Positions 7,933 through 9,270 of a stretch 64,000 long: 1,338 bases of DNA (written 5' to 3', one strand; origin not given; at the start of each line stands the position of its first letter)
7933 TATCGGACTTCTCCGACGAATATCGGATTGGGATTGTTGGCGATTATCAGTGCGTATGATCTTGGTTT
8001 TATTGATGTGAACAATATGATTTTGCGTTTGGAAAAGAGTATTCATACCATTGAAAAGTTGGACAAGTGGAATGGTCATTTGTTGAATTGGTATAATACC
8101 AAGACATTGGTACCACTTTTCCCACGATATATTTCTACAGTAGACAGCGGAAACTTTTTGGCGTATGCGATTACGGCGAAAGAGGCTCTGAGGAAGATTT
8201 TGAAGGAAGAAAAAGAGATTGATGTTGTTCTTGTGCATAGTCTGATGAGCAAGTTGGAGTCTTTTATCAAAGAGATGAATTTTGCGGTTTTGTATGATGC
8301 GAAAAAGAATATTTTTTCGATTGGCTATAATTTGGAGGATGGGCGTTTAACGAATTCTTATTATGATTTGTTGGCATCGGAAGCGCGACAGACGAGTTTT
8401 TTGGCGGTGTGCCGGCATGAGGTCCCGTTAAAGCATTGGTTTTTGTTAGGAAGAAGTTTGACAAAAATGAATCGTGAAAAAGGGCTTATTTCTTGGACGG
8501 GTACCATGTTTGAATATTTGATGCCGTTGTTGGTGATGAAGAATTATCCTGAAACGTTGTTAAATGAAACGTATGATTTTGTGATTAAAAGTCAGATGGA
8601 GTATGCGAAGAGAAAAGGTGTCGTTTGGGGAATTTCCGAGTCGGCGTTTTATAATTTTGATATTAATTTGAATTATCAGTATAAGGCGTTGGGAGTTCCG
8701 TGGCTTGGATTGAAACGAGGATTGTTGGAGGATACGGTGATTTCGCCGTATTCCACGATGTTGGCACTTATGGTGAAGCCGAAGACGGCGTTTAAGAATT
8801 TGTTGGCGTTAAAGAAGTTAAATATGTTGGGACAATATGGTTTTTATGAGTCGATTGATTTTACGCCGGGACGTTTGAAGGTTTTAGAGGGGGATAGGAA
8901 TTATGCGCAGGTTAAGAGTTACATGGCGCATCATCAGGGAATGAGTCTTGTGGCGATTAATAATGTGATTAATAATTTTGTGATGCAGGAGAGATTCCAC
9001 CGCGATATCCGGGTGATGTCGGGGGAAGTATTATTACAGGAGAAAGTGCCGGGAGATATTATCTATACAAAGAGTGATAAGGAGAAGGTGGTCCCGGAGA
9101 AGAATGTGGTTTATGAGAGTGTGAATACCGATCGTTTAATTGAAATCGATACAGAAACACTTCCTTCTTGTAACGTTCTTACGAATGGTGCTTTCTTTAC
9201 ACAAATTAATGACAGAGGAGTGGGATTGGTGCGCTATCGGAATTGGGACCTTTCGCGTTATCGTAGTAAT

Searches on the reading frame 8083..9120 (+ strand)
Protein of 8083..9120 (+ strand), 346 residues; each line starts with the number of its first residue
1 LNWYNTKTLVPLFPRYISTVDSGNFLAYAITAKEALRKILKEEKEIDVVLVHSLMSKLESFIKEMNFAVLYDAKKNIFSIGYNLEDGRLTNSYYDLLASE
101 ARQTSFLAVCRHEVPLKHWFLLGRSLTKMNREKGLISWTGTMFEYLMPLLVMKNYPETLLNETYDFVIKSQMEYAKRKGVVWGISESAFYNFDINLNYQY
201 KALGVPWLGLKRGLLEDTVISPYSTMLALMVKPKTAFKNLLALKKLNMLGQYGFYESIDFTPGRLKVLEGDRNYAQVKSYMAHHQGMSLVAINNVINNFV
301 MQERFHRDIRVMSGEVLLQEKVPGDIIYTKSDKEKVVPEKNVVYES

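Call 40: search_solved_structures(query=window:8083-9120:+, max_evalue=1e-10, show_alignments=2)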
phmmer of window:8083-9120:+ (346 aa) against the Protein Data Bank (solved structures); distinct sequences matched with E-value up to 1e-10: 3.
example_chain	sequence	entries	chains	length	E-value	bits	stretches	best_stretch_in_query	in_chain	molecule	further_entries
8wy1_A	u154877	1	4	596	2.1e-115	388.8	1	33-334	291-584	Glycosyltransferase 36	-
8rf9_A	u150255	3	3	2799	1.6e-79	270.9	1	54-338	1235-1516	Cyclic beta 1-2 glucan synthetase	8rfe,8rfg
8rf0_A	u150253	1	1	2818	1.6e-79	270.9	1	54-338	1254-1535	Cyclic beta-(1,2)-glucan synthase NdvB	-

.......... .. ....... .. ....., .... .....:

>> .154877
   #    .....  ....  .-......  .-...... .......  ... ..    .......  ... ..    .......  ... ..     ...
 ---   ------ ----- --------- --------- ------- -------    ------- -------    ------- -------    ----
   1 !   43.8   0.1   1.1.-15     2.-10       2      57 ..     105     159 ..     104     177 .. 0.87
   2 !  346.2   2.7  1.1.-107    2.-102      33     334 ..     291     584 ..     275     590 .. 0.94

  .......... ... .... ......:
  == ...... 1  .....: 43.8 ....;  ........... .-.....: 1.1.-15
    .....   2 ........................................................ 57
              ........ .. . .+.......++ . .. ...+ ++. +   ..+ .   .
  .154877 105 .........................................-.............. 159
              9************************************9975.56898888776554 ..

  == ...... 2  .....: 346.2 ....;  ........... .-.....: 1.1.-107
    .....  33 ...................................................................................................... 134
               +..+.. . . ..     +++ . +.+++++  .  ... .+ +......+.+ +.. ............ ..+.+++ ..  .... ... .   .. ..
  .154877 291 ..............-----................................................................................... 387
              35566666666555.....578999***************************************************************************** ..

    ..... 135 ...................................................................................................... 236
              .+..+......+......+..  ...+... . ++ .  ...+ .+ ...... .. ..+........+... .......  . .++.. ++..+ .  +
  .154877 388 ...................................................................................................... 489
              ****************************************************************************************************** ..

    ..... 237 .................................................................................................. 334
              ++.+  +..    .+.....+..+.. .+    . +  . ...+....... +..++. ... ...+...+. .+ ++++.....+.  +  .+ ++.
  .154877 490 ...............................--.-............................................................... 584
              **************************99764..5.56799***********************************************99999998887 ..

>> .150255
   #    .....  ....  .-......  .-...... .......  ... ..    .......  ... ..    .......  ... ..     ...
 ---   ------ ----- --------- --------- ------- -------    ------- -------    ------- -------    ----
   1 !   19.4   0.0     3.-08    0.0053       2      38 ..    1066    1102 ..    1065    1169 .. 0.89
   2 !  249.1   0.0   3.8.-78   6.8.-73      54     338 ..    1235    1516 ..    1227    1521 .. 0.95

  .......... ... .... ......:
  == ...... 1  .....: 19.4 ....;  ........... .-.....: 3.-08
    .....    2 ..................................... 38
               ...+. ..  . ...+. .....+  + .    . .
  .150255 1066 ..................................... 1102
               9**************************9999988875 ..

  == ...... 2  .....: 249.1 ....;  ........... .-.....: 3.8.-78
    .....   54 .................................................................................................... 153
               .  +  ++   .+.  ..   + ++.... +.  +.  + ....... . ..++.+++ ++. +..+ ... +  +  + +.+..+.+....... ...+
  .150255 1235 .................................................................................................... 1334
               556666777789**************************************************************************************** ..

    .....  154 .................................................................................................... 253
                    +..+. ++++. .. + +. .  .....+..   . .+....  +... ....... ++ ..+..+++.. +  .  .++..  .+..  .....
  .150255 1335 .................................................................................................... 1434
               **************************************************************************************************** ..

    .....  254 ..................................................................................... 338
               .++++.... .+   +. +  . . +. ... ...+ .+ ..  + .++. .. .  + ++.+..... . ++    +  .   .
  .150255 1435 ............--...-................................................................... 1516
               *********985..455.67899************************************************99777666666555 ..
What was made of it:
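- On Cyclic beta-1,2-glucan synthase (Cgs; GT84 + GH189 + GH94): Call 40: E = 2e-115 to 8wy1_A.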
